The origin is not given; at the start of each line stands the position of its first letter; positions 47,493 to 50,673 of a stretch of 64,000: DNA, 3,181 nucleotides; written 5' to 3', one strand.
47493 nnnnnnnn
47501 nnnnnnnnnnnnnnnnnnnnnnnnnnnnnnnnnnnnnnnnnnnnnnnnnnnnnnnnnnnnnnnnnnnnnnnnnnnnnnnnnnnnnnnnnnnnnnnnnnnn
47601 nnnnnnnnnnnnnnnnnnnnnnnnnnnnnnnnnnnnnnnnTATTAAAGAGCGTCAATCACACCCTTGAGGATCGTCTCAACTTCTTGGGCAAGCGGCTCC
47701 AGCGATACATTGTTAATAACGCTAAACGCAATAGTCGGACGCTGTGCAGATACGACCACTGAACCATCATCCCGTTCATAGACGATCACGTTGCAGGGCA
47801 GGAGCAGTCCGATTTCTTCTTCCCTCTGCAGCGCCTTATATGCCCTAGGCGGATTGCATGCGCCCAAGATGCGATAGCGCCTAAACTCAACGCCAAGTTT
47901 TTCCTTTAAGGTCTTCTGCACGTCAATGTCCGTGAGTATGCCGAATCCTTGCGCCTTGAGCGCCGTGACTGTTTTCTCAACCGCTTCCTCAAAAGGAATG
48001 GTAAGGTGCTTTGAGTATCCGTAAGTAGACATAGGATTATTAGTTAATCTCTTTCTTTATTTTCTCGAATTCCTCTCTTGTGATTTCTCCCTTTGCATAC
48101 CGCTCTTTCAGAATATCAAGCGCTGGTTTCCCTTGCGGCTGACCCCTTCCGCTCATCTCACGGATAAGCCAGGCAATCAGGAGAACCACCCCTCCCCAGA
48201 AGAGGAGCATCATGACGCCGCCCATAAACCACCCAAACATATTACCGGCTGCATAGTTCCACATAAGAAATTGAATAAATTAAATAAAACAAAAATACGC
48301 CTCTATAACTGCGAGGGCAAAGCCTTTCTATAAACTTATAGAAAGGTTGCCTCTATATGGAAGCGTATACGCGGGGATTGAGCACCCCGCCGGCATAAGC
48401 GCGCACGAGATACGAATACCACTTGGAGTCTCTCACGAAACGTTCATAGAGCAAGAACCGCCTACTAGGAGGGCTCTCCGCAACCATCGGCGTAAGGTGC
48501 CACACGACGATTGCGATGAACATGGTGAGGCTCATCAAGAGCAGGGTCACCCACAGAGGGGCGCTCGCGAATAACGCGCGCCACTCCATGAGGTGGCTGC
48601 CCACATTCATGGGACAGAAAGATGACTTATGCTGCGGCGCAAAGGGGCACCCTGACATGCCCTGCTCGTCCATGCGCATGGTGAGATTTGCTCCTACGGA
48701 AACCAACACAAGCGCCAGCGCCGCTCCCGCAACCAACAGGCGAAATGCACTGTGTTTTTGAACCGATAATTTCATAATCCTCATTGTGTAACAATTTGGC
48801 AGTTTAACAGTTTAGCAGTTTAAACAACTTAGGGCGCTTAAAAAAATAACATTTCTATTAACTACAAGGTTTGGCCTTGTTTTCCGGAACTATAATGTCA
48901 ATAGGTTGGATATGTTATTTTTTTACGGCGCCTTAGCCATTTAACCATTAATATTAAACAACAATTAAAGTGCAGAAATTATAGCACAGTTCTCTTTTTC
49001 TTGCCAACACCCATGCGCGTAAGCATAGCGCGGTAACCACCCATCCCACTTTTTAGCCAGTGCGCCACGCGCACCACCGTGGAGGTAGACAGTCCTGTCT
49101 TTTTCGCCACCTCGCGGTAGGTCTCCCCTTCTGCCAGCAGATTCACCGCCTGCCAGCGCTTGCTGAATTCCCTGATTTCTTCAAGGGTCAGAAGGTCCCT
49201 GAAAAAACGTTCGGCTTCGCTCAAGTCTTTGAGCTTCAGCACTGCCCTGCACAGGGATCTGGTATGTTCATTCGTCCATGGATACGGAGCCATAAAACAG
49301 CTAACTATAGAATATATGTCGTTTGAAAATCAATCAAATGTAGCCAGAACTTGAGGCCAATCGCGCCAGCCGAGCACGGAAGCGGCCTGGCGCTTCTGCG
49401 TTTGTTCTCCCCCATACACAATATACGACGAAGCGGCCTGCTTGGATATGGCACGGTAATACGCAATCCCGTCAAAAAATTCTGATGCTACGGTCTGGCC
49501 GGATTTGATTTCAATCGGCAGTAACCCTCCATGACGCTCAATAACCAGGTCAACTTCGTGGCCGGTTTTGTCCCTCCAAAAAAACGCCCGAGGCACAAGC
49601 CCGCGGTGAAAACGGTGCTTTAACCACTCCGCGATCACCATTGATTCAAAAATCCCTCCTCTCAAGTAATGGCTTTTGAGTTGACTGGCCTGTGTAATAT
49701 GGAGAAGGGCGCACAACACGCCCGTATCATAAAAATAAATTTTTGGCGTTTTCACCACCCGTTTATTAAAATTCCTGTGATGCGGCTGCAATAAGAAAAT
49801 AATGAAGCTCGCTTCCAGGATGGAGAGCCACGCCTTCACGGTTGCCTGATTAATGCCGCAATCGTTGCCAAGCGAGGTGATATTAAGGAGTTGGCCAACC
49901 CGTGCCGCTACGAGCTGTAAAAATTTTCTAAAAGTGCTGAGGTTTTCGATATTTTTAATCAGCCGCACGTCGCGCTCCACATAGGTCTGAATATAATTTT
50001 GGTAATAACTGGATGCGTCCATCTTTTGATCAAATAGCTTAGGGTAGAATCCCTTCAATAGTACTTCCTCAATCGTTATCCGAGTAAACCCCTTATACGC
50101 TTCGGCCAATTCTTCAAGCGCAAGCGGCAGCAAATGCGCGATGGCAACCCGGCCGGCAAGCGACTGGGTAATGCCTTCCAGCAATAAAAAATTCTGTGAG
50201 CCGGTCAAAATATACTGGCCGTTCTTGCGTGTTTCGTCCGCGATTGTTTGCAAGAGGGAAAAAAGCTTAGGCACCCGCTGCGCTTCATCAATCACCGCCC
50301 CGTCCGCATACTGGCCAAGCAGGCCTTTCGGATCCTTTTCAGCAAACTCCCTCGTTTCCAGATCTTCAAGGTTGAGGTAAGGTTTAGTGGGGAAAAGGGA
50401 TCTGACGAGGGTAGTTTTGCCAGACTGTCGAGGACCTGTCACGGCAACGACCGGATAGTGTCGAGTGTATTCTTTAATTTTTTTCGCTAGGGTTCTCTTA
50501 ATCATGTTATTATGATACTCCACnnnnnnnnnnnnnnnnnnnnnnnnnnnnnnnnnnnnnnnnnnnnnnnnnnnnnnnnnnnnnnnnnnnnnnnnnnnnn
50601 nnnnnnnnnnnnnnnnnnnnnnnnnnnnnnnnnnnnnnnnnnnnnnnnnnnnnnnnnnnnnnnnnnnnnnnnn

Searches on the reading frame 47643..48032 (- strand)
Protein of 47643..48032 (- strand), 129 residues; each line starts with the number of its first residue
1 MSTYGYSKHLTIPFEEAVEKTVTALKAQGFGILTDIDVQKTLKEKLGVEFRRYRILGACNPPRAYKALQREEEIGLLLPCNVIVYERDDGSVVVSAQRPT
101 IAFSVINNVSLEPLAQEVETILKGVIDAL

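Call 5: search_protein_families(library=pfam, proteins=[window:47643-48032:-], max_evalue=0.01)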
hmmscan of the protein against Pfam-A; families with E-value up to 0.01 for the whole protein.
window:47643-48032:- (129 aa): 1 family
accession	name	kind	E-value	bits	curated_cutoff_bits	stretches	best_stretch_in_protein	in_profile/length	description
PF03625.19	DUF302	-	2e-27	95.3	23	1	36-99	1-63/63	Domain of unknown function DUF302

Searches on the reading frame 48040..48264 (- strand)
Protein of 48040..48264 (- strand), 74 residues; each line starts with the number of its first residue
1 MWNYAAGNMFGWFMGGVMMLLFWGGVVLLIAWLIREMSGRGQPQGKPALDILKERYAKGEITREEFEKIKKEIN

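Call 5: search_protein_families(library=pfam, proteins=[window:48040-48264:-], max_evalue=0.01)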
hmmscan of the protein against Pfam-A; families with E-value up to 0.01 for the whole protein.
window:48040-48264:- (74 aa): 2 families
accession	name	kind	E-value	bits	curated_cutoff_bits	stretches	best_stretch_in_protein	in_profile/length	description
PF09851.14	SHOCT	-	5.9e-10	39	27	1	48-73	2-27/28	Short C-terminal domain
PF05120.17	GvpG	-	0.0063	17.1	30.6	1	49-73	37-61/67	Gas vesicle protein G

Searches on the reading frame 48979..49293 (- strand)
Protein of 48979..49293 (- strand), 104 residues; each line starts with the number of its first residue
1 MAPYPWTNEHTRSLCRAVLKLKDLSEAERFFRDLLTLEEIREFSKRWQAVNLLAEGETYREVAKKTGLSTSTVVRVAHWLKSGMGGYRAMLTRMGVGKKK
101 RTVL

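Call 5: search_protein_families(library=pfam, proteins=[window:48979-49293:-], max_evalue=0.01)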
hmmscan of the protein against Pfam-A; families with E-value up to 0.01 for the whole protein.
window:48979-49293:- (104 aa): 8 families
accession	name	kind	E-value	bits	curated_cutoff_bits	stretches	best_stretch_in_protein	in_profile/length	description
PF01371.25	Trp_repressor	-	1.4e-20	73.6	27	1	12-94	4-87/88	Trp repressor protein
PF13384.12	HTH_23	-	1.1e-08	35.1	24.6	1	44-83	5-45/50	Homeodomain-like domain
PF13551.12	HTH_29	-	8.2e-06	26.3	28.1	1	46-77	1-33/64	Winged helix-turn helix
PF13542.12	HTH_Tnp_ISL3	-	0.00021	21.1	27.4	1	48-77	19-47/51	Helix-turn-helix domain of transposase family ISL3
PF13518.12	HTH_28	-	0.00025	21.5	25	1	46-75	2-31/52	Helix-turn-helix domain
PF02796.21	HTH_7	-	0.00049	20.6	23.8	1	48-76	13-41/45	Helix-turn-helix domain of resolvase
PF13936.12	HTH_38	-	0.0011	19.1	27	1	51-76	15-40/44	Helix-turn-helix domain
PF08281.18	Sigma70_r4_2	-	0.0046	17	25.7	0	54-73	24-43/54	Sigma-70, region 4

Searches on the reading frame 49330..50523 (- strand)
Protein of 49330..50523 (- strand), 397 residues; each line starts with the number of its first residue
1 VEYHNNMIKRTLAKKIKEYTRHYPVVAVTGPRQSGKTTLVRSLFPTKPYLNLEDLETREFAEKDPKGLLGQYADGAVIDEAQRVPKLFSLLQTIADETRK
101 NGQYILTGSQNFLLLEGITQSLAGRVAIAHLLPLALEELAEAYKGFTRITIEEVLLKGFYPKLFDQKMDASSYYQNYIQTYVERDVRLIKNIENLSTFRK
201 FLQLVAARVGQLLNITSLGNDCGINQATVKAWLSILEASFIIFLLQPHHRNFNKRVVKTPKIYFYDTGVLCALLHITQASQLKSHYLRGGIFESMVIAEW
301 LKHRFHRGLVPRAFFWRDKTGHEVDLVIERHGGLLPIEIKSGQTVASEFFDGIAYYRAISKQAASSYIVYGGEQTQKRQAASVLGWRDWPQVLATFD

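Call 5: search_protein_families(library=pfam, proteins=[window:49330-50523:-], max_evalue=0.01)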
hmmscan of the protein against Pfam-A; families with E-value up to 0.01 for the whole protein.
window:49330-50523:- (397 aa): 4 families
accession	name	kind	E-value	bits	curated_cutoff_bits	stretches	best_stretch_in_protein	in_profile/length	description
PF13635.12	DUF4143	-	7.5e-51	172.5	28.1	1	183-342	1-160/160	Domain of unknown function (DUF4143)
PF13173.12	AAA_14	-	3.4e-26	92.2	27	1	24-139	3-128/129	AAA domain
PF13401.12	AAA_22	-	4.9e-06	27.3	27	0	74-112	86-126/130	AAA domain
PF13191.12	AAA_16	-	0.0025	18.8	32.6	1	14-45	14-46/167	AAA ATPase domain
